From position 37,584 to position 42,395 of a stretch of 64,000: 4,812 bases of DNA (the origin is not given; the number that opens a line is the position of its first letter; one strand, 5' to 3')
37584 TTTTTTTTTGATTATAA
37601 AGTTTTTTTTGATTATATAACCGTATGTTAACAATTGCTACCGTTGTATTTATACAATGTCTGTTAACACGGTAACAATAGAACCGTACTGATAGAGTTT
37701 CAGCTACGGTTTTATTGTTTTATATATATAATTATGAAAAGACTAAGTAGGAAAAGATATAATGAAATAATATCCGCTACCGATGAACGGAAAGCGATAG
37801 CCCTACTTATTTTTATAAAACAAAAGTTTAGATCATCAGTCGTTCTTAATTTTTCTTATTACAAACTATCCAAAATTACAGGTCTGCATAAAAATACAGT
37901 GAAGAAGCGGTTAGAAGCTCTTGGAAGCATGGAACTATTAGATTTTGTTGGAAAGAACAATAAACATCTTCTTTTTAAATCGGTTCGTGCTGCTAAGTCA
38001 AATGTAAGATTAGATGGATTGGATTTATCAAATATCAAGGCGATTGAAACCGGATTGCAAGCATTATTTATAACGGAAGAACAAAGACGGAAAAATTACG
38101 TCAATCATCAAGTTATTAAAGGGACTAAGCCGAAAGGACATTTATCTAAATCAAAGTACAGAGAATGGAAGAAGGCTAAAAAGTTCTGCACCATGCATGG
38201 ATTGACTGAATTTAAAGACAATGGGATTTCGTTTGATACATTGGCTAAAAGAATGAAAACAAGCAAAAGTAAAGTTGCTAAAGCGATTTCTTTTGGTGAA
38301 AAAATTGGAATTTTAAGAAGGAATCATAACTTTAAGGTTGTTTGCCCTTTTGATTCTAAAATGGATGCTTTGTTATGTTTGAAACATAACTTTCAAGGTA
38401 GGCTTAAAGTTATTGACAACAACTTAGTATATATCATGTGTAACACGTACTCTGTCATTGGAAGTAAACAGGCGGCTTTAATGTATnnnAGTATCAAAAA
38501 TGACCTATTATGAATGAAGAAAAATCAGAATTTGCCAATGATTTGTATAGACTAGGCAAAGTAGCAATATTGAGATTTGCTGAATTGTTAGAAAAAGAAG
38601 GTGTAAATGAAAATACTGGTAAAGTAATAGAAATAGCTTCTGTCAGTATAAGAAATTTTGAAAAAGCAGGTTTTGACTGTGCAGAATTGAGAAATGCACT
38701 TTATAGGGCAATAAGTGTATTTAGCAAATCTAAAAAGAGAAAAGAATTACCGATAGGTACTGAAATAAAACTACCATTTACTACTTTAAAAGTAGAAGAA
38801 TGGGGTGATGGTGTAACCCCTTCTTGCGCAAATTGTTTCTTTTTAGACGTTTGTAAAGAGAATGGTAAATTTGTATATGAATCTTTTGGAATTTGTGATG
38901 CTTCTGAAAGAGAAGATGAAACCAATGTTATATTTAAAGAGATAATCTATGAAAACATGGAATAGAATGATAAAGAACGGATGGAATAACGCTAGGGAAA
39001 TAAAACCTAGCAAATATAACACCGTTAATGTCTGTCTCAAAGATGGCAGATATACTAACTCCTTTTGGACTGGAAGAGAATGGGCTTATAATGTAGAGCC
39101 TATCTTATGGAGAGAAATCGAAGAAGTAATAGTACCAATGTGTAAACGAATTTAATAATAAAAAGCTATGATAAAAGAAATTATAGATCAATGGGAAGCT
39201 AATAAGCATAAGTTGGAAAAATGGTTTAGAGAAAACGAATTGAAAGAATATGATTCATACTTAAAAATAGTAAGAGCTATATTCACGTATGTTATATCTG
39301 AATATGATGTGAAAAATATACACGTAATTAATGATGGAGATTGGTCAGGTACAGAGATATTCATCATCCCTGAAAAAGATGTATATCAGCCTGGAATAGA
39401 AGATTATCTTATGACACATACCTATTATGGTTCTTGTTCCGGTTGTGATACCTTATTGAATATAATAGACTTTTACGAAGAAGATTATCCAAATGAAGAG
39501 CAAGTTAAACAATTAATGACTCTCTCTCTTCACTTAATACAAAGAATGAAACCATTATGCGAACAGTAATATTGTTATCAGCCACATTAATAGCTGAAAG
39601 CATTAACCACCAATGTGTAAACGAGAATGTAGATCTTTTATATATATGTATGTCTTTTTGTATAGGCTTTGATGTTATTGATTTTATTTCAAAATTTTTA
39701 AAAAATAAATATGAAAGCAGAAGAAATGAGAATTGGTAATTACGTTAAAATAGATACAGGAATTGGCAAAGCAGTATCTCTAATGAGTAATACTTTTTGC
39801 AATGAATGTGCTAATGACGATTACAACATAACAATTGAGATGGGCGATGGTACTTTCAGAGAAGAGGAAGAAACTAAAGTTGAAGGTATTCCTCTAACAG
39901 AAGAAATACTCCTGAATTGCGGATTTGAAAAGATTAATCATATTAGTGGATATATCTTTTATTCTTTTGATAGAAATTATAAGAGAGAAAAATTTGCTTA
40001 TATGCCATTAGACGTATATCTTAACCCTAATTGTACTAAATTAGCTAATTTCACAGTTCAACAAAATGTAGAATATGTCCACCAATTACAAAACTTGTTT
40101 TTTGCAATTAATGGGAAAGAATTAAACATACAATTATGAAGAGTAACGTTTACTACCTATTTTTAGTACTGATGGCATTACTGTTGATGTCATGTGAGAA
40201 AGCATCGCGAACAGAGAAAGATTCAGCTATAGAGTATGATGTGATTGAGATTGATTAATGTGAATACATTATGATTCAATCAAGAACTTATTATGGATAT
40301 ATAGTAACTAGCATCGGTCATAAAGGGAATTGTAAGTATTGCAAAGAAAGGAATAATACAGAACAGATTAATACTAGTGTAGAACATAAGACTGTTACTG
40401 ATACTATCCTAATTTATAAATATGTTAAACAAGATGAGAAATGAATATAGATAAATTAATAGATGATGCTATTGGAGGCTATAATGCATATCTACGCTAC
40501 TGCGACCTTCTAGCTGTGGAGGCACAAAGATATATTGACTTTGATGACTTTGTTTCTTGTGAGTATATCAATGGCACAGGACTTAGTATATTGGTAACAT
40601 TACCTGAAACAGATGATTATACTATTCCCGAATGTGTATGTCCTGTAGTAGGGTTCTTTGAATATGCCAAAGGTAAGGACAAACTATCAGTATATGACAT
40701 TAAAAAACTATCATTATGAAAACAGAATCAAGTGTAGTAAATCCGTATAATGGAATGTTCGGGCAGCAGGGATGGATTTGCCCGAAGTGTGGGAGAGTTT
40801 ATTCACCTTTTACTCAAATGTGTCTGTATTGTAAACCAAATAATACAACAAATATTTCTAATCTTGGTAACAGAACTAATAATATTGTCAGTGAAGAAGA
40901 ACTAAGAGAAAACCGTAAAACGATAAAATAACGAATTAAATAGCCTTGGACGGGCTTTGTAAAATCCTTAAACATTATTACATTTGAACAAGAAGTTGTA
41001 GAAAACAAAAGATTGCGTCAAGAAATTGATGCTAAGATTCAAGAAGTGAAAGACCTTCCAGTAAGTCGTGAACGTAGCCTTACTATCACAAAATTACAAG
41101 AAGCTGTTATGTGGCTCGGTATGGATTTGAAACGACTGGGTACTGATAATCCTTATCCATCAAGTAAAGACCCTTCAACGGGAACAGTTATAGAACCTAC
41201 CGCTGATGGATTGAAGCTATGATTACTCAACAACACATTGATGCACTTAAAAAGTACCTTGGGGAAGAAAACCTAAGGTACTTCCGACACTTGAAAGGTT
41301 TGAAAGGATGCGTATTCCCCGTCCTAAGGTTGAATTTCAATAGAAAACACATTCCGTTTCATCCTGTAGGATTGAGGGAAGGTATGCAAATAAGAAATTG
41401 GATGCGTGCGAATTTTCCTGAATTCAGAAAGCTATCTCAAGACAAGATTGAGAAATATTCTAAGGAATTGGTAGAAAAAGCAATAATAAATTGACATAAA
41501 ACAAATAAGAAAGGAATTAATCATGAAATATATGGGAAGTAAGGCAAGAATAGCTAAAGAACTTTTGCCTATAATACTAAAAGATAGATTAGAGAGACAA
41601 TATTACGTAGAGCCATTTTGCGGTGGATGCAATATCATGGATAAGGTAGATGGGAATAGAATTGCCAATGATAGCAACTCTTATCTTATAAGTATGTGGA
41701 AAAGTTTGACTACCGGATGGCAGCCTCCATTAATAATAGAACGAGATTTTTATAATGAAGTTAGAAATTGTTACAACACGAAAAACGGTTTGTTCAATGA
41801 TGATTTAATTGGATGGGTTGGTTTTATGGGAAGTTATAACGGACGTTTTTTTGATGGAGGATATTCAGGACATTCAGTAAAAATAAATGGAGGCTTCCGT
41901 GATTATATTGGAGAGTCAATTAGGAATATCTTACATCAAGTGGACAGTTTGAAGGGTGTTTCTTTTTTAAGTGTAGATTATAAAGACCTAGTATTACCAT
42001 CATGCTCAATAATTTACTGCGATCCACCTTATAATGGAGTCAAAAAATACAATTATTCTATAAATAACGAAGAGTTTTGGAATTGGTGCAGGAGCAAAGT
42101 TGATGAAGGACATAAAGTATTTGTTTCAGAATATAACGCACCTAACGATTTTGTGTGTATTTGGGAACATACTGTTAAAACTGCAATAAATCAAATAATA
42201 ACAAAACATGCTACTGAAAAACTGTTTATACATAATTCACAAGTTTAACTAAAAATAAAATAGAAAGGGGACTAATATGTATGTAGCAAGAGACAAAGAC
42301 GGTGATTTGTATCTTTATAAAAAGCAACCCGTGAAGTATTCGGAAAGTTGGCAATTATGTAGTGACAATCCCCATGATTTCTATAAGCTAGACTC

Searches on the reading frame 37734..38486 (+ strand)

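Call 82: search_protein_families(library=pfam, proteins=[window:37734-38486:+], max_evalue=0.001)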
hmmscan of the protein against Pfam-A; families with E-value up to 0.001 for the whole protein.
window:37734-38486:+ (251 aa): 2 families
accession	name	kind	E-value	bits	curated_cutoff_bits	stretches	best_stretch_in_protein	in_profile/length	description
PF13730.12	HTH_36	-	5.3e-07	29.8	25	0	158-185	15-46/55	Helix-turn-helix domain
PF14394.12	DUF4423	-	0.00041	20.6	30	0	132-199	5-71/165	Domain of unknown function (DUF4423)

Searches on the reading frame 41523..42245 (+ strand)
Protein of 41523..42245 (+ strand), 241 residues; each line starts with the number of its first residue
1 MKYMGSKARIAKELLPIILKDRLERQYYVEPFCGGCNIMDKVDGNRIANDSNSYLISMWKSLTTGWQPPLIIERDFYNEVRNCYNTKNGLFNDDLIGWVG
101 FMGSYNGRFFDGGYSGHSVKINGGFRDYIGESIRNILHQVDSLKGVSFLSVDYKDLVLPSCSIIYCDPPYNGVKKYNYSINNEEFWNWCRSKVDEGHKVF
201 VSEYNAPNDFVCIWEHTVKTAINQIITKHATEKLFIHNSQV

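Call 82: search_protein_families(library=pfam, proteins=[window:41523-42245:+], max_evalue=0.001)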
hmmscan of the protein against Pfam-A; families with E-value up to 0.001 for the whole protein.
window:41523-42245:+ (241 aa): 1 family
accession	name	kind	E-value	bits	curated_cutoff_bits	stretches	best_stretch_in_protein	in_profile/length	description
PF02086.21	MethyltransfD12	-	9.8e-16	58.7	22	2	3-62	1-61/253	D12 class N6 adenine-specific DNA methyltransferase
